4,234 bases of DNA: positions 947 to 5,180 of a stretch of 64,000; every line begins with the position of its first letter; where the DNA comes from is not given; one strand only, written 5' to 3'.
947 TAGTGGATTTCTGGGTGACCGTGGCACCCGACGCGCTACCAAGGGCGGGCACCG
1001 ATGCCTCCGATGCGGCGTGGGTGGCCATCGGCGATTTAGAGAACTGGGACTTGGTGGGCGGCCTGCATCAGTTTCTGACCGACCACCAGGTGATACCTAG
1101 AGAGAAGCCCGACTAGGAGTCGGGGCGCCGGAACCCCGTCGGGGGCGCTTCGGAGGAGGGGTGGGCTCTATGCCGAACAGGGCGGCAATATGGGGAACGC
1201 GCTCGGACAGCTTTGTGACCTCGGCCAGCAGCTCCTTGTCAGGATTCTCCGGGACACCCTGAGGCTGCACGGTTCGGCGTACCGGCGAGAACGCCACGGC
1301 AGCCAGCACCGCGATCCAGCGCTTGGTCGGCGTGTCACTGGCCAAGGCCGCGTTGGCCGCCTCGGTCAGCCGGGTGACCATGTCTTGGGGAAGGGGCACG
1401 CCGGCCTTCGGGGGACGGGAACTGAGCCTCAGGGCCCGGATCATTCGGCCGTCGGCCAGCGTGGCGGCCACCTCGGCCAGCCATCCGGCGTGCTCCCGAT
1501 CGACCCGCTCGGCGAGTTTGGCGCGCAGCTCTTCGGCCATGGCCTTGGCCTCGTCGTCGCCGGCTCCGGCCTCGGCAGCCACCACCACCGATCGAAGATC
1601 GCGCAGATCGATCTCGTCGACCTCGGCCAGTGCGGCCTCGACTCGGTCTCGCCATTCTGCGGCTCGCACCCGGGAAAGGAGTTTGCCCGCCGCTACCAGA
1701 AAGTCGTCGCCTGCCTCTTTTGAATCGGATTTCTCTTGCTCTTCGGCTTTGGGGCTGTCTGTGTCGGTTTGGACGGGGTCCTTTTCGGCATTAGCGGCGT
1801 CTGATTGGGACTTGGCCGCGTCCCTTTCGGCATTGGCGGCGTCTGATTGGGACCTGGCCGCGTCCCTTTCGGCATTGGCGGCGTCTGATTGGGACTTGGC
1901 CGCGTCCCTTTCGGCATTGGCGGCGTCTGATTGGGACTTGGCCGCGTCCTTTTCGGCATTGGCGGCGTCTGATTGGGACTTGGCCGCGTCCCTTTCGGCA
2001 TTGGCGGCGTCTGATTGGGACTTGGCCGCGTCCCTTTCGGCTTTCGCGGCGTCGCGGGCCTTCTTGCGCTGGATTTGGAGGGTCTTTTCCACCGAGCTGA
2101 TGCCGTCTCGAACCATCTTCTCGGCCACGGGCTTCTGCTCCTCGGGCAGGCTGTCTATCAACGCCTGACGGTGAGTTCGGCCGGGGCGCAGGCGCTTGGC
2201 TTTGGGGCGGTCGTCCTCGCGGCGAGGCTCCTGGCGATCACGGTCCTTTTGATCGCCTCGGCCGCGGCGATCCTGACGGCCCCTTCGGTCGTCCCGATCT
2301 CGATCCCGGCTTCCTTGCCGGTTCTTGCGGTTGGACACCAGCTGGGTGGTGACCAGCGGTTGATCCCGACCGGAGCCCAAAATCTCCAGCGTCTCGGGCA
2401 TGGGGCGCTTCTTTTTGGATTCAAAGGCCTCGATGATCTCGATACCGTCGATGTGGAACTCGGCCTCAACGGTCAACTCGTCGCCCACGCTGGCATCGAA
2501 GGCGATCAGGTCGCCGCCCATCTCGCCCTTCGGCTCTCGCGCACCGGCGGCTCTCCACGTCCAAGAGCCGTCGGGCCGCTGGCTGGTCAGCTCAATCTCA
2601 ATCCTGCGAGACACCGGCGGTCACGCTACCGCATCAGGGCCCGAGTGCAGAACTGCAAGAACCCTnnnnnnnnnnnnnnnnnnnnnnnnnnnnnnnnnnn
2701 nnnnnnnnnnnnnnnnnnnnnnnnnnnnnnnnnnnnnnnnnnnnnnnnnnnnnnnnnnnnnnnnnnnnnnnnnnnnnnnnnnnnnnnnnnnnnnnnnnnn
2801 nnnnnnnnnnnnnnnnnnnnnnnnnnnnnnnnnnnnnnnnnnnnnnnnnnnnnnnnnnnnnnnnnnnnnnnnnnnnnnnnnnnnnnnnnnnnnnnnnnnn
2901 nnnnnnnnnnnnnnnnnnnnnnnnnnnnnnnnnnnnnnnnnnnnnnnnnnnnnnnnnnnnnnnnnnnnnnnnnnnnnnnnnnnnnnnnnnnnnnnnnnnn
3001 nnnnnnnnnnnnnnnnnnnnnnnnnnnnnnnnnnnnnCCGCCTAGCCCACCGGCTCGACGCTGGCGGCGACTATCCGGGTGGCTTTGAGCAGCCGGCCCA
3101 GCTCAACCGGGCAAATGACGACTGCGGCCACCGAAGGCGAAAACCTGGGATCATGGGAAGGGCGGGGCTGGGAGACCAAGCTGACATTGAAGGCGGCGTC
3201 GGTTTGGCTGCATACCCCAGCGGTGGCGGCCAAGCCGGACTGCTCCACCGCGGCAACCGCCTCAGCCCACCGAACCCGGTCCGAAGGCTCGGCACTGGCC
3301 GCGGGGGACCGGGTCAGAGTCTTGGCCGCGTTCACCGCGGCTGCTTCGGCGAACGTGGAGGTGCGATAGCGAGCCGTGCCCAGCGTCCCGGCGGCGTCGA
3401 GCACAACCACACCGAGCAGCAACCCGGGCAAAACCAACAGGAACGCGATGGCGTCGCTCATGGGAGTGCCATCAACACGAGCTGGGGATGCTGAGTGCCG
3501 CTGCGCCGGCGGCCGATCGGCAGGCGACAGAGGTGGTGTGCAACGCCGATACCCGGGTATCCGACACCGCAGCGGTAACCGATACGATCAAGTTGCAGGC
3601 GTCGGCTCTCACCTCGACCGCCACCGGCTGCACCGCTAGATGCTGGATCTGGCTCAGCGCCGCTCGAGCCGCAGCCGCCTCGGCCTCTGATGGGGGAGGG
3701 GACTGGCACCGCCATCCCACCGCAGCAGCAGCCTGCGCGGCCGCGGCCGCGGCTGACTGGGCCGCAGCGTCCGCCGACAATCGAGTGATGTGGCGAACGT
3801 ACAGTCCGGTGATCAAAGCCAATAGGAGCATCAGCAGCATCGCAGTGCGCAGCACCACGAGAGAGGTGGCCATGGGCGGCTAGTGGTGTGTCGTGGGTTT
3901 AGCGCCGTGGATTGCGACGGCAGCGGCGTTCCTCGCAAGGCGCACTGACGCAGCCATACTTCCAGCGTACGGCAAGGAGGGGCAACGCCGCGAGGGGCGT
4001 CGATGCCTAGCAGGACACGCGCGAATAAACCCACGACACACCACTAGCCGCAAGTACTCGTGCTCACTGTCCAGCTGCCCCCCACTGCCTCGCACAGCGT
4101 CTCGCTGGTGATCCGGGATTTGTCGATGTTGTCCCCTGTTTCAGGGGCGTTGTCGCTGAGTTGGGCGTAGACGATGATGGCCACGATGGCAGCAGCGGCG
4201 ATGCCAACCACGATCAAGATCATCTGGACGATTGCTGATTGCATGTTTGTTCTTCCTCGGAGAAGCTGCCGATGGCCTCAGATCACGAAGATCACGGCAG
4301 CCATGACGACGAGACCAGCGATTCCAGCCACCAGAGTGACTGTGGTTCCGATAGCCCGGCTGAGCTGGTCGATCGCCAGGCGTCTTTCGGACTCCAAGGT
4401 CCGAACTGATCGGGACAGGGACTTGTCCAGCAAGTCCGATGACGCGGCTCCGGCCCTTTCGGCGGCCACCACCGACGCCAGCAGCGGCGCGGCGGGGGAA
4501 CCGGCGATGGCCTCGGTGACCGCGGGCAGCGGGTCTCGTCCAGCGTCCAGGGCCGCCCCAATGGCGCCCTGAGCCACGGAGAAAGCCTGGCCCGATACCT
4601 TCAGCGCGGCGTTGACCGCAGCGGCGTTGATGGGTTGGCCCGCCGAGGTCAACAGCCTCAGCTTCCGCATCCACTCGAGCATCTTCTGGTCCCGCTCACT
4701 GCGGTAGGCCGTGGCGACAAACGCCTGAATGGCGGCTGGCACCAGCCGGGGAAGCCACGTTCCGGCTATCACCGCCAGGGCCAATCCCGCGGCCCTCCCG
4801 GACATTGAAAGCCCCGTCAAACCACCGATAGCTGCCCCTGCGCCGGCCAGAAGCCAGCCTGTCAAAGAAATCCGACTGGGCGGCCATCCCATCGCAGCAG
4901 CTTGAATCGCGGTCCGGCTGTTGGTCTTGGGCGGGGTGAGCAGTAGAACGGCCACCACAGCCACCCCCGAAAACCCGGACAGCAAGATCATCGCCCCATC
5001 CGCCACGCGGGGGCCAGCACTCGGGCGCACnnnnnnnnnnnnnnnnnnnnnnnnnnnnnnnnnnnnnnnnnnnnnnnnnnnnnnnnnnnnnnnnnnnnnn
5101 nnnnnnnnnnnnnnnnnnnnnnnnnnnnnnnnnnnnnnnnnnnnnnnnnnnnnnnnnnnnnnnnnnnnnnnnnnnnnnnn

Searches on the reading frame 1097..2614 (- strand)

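Call 5: search_protein_families(library=pfam, proteins=[window:1097-2614:-], max_evalue=0.1)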
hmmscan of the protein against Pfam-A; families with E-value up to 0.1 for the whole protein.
window:1097-2614:- (505 aa): 0 families

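Call 6: search_protein_families(library=ncbifam, proteins=[window:1097-2614:-], max_evalue=0.1)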
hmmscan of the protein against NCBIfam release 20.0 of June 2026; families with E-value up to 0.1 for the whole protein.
window:1097-2614:- (505 aa): 1 family
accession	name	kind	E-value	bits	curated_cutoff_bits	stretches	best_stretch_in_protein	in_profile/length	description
NF012221.1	MARTX_Nterm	equivalog_domain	0.013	12.6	700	1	164-298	1727-1864/1910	MARTX multifunctional-autoprocessing repeats-in-toxin holotoxin RtxA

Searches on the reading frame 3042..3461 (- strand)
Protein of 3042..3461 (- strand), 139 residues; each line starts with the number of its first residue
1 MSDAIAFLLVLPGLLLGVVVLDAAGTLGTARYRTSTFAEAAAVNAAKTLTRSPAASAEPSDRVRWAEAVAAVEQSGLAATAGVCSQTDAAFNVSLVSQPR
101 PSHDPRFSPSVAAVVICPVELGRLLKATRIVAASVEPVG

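Call 5: search_protein_families(library=pfam, proteins=[window:3042-3461:-], max_evalue=0.1)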
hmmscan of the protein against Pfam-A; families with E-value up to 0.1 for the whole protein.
window:3042-3461:- (139 aa): 0 families
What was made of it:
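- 2666..3873 (-): Three pseudopilin-like genes (3472-3873, 3042-3461, 2666-3037) with hydrophobic TadE-like N-termini. No Pfam hits (call 5).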

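Call 6: search_protein_families(library=ncbifam, proteins=[window:3042-3461:-], max_evalue=0.1)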
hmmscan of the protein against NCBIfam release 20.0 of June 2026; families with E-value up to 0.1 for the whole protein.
window:3042-3461:- (139 aa): 3 families
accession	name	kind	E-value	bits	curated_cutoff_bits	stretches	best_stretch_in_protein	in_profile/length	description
NF011520.0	PRK14959.1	equivalog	0.018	13.5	798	1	31-81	402-452/624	DNA polymerase III subunits gamma and tau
NF050150.1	RiPP_MTase_ApyS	equivalog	0.028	13.6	400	1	30-88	81-141/323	RiPP biosynthesis methyltransferase ApyS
NF040510.1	avirulen_svx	equivalog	0.068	11.8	625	1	37-97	346-404/601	Svx/AvrXca family virulence/avirulence protein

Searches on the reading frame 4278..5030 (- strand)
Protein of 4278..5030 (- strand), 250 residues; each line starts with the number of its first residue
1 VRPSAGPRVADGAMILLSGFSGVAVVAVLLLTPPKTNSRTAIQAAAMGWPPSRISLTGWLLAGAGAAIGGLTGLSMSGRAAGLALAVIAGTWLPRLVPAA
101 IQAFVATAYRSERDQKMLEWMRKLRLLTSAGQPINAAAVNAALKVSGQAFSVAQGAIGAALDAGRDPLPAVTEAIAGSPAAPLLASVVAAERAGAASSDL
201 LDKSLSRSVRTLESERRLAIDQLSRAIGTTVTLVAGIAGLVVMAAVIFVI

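Call 5: search_protein_families(library=pfam, proteins=[window:4278-5030:-], max_evalue=0.1)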
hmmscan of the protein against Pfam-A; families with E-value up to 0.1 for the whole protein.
window:4278-5030:- (250 aa): 2 families
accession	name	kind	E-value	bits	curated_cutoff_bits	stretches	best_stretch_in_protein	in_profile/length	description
PF00482.28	T2SSF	-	8e-06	26.3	25.2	1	120-247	1-123/125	Type II secretion system (T2SS), protein F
PF09574.15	DUF2374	-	0.0026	18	27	1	14-32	19-37/42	Protein of unknown function (Duf2374)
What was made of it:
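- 4278..5030 (-): TadC-like platform protein (the start codon is uncertain). Pfam T2SSF E 8e-6, 26.3 bits against a cut-off of 25.2 (call 5).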

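Call 6: search_protein_families(library=ncbifam, proteins=[window:4278-5030:-], max_evalue=0.1)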
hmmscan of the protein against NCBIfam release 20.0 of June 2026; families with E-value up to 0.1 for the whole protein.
window:4278-5030:- (250 aa): 2 families
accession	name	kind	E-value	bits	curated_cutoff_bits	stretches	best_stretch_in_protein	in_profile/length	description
TIGR02808.1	short_TIGR02808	hypoth_equivalog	0.00033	20.5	40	1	14-32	19-37/42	TIGR02808 family protein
NF047826.1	T3SSXpsF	equivalog_domain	0.0055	15.5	650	1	197-247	344-395/405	type II secretion system protein XpsF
